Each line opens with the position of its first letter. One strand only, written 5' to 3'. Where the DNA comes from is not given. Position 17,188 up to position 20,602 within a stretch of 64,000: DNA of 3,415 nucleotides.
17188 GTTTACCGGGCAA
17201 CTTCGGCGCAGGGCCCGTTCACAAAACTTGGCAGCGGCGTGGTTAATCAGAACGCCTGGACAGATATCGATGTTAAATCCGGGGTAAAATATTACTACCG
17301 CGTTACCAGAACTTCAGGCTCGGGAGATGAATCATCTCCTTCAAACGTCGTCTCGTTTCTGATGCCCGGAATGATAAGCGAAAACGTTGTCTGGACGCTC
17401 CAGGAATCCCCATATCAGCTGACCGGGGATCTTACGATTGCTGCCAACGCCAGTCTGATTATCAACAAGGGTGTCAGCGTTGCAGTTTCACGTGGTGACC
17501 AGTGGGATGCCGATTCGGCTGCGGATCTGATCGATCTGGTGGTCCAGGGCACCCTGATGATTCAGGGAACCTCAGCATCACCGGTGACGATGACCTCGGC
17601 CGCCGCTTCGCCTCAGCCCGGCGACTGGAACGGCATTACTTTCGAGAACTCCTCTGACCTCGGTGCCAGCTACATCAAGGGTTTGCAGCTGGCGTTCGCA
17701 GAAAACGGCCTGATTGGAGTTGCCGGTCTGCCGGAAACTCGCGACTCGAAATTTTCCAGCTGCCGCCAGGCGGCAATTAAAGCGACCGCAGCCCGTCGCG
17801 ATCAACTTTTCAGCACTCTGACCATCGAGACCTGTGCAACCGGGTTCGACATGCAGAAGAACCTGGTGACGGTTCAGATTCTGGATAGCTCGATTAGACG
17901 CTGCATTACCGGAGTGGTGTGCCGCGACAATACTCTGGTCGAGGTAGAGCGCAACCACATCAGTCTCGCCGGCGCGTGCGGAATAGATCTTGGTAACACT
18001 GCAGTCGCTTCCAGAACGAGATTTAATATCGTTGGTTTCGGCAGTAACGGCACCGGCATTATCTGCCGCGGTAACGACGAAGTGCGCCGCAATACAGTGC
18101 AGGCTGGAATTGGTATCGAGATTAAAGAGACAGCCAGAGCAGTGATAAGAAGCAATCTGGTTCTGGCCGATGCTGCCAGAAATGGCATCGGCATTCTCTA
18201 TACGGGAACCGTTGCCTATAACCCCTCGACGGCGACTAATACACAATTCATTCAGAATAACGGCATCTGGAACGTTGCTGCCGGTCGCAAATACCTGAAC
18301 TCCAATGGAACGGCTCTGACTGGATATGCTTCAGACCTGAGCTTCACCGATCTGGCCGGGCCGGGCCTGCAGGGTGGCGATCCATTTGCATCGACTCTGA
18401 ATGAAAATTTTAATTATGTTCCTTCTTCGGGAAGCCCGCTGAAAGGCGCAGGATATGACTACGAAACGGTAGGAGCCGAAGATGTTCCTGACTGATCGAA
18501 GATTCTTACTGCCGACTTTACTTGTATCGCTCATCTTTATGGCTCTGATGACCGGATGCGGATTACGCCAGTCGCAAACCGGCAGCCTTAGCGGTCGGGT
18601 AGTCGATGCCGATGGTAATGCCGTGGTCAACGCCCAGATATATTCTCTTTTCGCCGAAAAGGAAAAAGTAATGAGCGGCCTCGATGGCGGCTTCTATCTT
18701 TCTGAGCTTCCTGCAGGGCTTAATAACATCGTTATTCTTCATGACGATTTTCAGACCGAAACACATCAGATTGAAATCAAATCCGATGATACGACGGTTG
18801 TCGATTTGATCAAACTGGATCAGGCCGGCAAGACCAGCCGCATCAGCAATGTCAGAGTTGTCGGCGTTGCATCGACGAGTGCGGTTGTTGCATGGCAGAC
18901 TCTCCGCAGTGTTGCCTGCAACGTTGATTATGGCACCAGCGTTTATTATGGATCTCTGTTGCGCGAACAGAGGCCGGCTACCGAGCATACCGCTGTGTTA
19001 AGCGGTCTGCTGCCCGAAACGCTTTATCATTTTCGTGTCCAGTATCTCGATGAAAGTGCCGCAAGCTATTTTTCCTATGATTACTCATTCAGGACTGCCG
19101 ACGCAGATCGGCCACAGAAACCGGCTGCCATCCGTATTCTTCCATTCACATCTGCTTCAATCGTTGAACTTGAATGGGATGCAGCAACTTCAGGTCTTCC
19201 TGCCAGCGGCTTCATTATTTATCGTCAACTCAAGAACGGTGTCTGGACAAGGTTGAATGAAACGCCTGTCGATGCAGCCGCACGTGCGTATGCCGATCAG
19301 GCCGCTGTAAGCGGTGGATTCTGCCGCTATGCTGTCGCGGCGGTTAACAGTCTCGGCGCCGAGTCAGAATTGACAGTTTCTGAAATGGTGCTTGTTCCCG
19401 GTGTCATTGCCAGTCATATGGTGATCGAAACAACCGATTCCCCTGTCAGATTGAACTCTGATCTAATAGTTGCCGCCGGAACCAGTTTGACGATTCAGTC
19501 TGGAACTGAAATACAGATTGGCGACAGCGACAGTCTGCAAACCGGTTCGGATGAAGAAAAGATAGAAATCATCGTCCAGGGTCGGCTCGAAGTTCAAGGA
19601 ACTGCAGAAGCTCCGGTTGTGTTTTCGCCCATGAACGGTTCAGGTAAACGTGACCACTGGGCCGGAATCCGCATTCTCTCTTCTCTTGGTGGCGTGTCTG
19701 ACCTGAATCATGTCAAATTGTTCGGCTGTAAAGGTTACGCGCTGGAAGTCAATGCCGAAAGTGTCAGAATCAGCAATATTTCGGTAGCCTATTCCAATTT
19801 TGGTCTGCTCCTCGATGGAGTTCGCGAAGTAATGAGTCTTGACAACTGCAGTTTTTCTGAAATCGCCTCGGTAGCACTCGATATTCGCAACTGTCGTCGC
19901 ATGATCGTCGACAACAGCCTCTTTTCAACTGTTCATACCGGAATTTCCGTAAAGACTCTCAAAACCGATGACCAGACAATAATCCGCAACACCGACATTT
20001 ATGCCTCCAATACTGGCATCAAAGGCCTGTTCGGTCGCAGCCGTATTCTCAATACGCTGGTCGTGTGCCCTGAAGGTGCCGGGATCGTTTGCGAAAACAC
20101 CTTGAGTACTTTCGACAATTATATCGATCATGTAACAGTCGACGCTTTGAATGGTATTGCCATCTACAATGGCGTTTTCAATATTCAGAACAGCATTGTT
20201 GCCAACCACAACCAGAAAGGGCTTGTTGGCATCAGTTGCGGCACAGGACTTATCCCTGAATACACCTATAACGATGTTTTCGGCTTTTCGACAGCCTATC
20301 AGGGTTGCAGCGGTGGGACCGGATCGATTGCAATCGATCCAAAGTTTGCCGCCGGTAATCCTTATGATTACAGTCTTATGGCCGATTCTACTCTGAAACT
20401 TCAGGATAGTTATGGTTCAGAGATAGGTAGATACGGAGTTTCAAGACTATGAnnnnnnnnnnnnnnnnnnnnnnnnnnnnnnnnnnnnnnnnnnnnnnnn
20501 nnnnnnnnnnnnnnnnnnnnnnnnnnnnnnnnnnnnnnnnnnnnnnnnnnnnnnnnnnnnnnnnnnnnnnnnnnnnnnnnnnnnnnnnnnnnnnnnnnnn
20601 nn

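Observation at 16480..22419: Three tandem, translationally coupled paralogous lipoproteins (CarboxypepD_reg - FN3 - parallel beta-helix)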

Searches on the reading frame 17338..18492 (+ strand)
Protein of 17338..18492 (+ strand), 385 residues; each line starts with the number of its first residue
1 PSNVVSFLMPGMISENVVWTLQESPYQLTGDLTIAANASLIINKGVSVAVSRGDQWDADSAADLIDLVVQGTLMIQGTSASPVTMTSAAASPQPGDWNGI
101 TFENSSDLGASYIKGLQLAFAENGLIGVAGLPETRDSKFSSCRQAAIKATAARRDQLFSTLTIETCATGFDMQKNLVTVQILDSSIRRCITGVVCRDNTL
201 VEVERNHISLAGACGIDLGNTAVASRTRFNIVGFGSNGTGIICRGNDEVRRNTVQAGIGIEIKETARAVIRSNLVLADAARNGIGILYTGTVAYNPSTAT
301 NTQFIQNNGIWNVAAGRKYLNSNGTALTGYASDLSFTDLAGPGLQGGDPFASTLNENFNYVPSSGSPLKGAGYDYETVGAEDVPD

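Call 73: search_protein_representatives(alignment_id=A4)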
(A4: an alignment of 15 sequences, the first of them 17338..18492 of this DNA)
Query: 15 sequences, 355 profile positions. Proteins with E-value up to 0.001 (for the whole library): 43359; up to 1e-10: 15068; up to 1e-30: 1775. The best 150 are listed.
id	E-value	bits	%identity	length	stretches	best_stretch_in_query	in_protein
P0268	9.1e-264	889.8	-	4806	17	8-226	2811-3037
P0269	4.7e-256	864.5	-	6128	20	6-219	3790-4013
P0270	4.0e-249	841.7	-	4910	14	11-213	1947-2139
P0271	3.1e-194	661.1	-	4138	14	16-174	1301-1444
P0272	7.6e-188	640.1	-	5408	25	9-89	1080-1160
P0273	1.3e-185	632.7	-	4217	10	11-262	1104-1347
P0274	1.2e-173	593.4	-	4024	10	8-254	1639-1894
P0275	1.9e-168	576.3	-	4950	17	5-152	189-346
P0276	1.3e-165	567.0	-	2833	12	8-143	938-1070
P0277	1.8e-161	553.4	-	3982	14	10-192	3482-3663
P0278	2.6e-160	549.5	-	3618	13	11-173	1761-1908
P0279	1.5e-159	547.0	-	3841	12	10-177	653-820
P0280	1.9e-159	546.7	-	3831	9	8-214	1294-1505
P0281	6.4e-158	541.7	-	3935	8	11-299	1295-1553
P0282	7.1e-154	528.3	-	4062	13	7-209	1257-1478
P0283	2.8e-143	493.5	-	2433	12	9-167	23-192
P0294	3.1e-129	447.3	-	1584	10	5-125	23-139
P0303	4.9e-116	403.9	-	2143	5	5-351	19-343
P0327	1.3e-100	353.1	-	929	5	13-353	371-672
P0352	1.6e-93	329.9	-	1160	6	7-170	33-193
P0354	3.9e-93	328.6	-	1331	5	4-351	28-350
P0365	2.3e-90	319.4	-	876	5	11-153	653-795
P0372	7.6e-89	314.4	-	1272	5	9-193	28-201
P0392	4.6e-85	302.0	-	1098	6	8-197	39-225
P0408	5.1e-83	295.3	-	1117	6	6-151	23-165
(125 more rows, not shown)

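Call 74: search_protein_families(library=pfam, proteins=[P0294, P0352, P0392, P0365, P0327, P0408, P0372, P0354], max_evalue=0.001)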
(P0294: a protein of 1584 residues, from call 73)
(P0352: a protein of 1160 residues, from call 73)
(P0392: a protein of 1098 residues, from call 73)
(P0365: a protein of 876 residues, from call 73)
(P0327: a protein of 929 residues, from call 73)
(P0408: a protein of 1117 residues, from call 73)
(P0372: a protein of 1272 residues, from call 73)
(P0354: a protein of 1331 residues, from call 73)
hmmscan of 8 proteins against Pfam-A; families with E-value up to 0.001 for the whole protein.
P0294 (1584 aa): 3 families
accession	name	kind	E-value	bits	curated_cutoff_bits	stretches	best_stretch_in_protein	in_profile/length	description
PF13229.12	Beta_helix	-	1.6e-62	210.3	25.9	5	724-874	5-157/158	Right handed beta helix region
PF05048.19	NosD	-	4.4e-35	121.5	23.6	5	115-279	18-177/212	Periplasmic copper-binding protein (NosD)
PF16355.11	DUF4982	-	0.0007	19.9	23.9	0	685-700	11-26/61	Domain of unknown function (DUF4982)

P0352 (1160 aa): 3 families
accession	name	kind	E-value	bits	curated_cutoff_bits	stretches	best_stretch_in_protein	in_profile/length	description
PF13229.12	Beta_helix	-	2e-21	76.7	25.9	3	121-256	22-153/158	Right handed beta helix region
PF13948.11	DUF4215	-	4e-19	69.1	27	2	1014-1048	15-46/47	Domain of unknown function (DUF4215)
PF05048.19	NosD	-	2.2e-16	60.4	23.6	3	413-608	18-203/212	Periplasmic copper-binding protein (NosD)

P0392 (1098 aa): 1 family
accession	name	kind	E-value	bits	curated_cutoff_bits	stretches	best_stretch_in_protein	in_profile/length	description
PF05048.19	NosD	-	2.9e-17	63.2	23.6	1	440-597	21-173/212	Periplasmic copper-binding protein (NosD)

P0365 (876 aa): 2 families
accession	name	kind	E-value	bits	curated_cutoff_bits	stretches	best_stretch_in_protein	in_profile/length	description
PF13229.12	Beta_helix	-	3.5e-24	85.6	25.9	3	461-588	14-138/158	Right handed beta helix region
PF05048.19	NosD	-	8.3e-08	32.4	23.6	0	426-576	17-159/212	Periplasmic copper-binding protein (NosD)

P0327 (929 aa): 3 families
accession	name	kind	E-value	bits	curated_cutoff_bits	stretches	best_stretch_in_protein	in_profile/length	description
PF13229.12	Beta_helix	-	4.3e-48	163.4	25.9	6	149-287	6-148/158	Right handed beta helix region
PF05048.19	NosD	-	4.4e-35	121.5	23.6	5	775-911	48-187/212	Periplasmic copper-binding protein (NosD)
PF17161.10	DUF5123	-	4.5e-05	25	35.1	0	567-654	2-101/113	Domain of unknown function (DUF5123)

P0408 (1117 aa): 3 families
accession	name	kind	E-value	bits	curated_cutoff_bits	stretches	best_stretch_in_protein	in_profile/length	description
PF13229.12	Beta_helix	-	2.1e-27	96.1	25.9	4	782-878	7-97/158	Right handed beta helix region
PF13948.11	DUF4215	-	7.1e-20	71.5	27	3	947-974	21-47/47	Domain of unknown function (DUF4215)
PF05048.19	NosD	-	3.6e-08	33.5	23.6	0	786-871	50-127/212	Periplasmic copper-binding protein (NosD)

P0372 (1272 aa): 4 families
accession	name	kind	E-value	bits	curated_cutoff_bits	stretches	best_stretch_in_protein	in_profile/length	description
PF13229.12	Beta_helix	-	8e-40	136.5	25.9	4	813-917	54-152/158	Right handed beta helix region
PF05048.19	NosD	-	1.8e-28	99.9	23.6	4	559-665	24-125/212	Periplasmic copper-binding protein (NosD)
PF13860.13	FlgD_ig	-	5.7e-16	58.7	27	2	1188-1253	12-76/79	FlgD Ig-like domain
PF12708.12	Pect-lyase_RHGA_epim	-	0.00047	20.5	27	0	113-175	152-212/213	Rhamnogalacturonase A/epimerase, pectate lyase-like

P0354 (1331 aa): 6 families
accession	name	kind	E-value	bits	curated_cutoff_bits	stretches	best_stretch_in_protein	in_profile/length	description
PF13229.12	Beta_helix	-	4.9e-51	172.9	25.9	3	459-608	9-157/158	Right handed beta helix region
PF18911.6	PKD_4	-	2.5e-46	156.1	27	2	1084-1165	1-83/85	PKD domain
PF05048.19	NosD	-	8e-35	120.6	23.6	5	457-573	45-158/212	Periplasmic copper-binding protein (NosD)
PF00801.26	PKD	-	1.2e-24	86.5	23.5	2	1094-1164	8-78/80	PKD domain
PF22352.2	K319L-like_PKD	-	7.2e-15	55.2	27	2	1097-1164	7-81/84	K319L-like, PKD domain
PF17161.10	DUF5123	-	3.1e-10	41.6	35.1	0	243-339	2-106/113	Domain of unknown function (DUF5123)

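Call 75: list_cluster_members(proteins=[P0268, P0269, P0283, P0294, P0352, P0392, P0327, P0303, P0354, P0365])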
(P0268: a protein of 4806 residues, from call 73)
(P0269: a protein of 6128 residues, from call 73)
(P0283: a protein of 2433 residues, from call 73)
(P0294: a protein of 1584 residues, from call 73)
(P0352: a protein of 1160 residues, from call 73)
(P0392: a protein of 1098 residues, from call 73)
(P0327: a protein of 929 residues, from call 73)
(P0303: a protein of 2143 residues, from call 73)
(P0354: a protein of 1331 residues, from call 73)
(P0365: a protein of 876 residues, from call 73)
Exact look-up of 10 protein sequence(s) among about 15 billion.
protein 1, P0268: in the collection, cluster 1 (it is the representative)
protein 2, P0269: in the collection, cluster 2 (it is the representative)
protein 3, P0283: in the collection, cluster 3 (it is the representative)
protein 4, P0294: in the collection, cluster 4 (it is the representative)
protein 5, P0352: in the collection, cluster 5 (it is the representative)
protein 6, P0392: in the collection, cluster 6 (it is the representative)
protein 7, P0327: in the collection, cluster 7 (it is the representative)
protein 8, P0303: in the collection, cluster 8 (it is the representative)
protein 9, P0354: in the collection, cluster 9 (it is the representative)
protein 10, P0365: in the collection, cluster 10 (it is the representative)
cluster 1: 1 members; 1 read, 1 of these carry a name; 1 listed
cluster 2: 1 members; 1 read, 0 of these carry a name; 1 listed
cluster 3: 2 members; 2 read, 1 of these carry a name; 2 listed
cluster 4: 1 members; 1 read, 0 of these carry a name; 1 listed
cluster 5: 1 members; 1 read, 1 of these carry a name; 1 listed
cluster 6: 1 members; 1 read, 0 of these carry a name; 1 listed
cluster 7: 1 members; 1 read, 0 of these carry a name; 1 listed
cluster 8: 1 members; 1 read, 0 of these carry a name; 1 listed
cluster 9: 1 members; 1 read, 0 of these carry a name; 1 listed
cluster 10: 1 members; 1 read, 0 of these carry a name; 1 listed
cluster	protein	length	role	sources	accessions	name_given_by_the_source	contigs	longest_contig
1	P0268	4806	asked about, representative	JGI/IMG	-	Right handed beta helix region/Periplasmic copper-binding protein (NosD)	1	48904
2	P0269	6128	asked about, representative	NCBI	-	-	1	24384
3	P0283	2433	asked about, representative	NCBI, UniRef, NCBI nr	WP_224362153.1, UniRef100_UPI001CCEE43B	right-handed parallel beta-helix repeat-containing protein [Hyalangium versicolor] | right-handed parallel beta-helix repeat-containing protein n=1 Tax=Hyalangium versicolor ...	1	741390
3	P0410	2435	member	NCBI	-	-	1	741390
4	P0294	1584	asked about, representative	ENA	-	-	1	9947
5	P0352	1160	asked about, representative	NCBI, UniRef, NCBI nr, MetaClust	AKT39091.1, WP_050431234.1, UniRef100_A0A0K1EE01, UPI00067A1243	right-handed parallel beta-helix repeat-containing protein [Chondromyces crocatus] | Right handed beta helix domain-containing protein n=1 Tax=Chondromyces crocatus TaxID=52 ... | status=active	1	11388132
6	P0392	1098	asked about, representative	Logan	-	-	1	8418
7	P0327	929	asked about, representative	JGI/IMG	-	-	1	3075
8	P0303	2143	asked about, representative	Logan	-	-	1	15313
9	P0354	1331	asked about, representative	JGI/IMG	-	-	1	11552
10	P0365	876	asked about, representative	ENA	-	-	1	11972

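Call 94: search_solved_structures(query=A4, max_evalue=1)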
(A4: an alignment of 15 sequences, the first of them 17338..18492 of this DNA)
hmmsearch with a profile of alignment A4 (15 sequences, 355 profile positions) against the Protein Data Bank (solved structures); distinct sequences matched with E-value up to 1: 5.
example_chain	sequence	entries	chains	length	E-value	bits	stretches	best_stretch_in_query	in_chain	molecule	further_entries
5m5z_A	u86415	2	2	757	0.00071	21.7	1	78-239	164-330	Beta-1,3-glucanase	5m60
8hsn_A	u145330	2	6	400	0.0081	18.3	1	127-230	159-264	Fructotransferase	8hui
5zky_A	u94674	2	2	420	0.38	12.8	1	126-213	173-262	DFA-IIIase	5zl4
5zl5_A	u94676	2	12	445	0.41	12.7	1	126-213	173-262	DFA-IIIase C387A mutant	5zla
5zks_A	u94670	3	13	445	0.41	12.7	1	126-213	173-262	DFA-IIIase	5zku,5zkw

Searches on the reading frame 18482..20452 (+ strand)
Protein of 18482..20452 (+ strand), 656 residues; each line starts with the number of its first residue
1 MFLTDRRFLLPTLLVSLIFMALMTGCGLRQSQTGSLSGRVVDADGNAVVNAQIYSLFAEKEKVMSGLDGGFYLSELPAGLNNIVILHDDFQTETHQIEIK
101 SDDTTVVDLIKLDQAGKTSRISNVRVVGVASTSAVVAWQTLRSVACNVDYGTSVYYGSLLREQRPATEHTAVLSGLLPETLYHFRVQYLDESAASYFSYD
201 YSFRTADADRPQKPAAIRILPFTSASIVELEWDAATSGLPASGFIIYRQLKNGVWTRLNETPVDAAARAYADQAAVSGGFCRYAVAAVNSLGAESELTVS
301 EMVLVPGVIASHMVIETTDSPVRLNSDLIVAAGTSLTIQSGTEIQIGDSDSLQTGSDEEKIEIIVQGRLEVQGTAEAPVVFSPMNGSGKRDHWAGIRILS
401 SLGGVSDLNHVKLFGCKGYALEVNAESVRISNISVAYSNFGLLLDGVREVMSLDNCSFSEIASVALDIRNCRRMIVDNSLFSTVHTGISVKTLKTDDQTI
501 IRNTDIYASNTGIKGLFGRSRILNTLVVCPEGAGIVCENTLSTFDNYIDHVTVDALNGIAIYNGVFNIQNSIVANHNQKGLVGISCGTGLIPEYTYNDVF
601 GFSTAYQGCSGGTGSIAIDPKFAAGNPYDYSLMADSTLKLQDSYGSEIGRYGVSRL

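Call 7: search_protein_families(library=pfam, proteins=[window:18482-20452:+], max_evalue=0.1)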
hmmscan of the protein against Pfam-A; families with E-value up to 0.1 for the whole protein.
window:18482-20452:+ (656 aa): 6 families
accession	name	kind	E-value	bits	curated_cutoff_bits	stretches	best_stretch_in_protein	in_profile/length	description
PF13620.12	CarboxypepD_reg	-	2e-08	34.9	32.3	1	35-109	1-79/82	Carboxypeptidase regulatory-like domain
PF00041.27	fn3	-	7.2e-07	29.8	25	1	120-189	2-69/84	Fibronectin type III domain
PF16656.11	Pur_ac_phosph_N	-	1.1e-06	29.6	30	1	126-205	8-93/93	Purple acid Phosphatase, N-terminal domain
PF13229.12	Beta_helix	-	1.2e-05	25.5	25.9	1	441-581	2-142/158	Right handed beta helix region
PF13715.12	CarbopepD_reg_2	-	2.9e-05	24.5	32.2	1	36-110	1-75/88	CarboxypepD_reg-like domain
PF16893.11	fn3_2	-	0.0027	18.3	27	1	123-202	7-86/89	Fibronectin type III domain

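Call 19: search_protein_families(library=ncbifam, proteins=[window:18482-20452:+], max_evalue=0.1)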
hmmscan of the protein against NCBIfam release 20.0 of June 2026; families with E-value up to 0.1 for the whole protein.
window:18482-20452:+ (656 aa): 0 families

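Call 61: find_homologous_proteins(query=window:18482-20452:+)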
Query window:18482-20452:+ (656 aa): 77 proteins with E <= 0.001 among 8000 candidates.
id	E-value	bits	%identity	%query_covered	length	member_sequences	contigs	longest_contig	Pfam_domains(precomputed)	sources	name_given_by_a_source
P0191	0.0e+0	1445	99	100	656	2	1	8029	PF13229.13,PF13620.13,PF28492.1,PF00041.28,PF16656.12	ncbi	-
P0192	0.0e+0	1267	86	100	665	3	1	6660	PF13229.13,PF13620.13,PF28492.1,PF00041.28,PF16656.12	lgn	-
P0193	0.0e+0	1090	72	100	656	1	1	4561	PF13620.13,PF28492.1,PF00041.28,PF16656.12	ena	-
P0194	0.0e+0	1073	70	100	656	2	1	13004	PF13229.13,PF28492.1,PF00041.28,PF16656.12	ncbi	-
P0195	0.0e+0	1070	71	100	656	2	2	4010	PF13620.13,PF28492.1,PF00041.28,PF16656.12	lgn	-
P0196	0.0e+0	1029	67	100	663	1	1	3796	PF13620.13,PF28492.1,PF00041.28,PF16656.12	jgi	jgi:hypothetical protein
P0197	1.0e-283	961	63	100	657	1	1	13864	PF13229.13,PF28492.1,PF00041.28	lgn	-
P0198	1.5e-282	957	63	100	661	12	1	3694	PF13620.13,PF28492.1,PF16656.12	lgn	-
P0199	1.6e-282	957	63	100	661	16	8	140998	PF13620.13,PF28492.1,PF00041.28,PF16656.12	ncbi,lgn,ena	-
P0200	3.2e-281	953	63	100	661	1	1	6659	PF13229.13,PF13620.13,PF28492.1,PF00041.28,PF16656.12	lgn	-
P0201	1.4e-277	941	63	99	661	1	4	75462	PF13229.13,PF28492.1,PF00041.28,PF16656.12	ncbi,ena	-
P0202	1.3e-276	937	62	100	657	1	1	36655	PF28492.1,PF00041.28,PF16656.12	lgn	-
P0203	1.8e-275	934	62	100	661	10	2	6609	PF13620.13,PF28492.1,PF00041.28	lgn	-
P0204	1.6e-271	920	63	96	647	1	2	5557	PF13620.13,PF28492.1,PF00041.28,PF16656.12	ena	-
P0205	4.5e-267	906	62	96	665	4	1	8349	PF13229.13,PF13620.13,PF28492.1,PF00041.28,PF16656.12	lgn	-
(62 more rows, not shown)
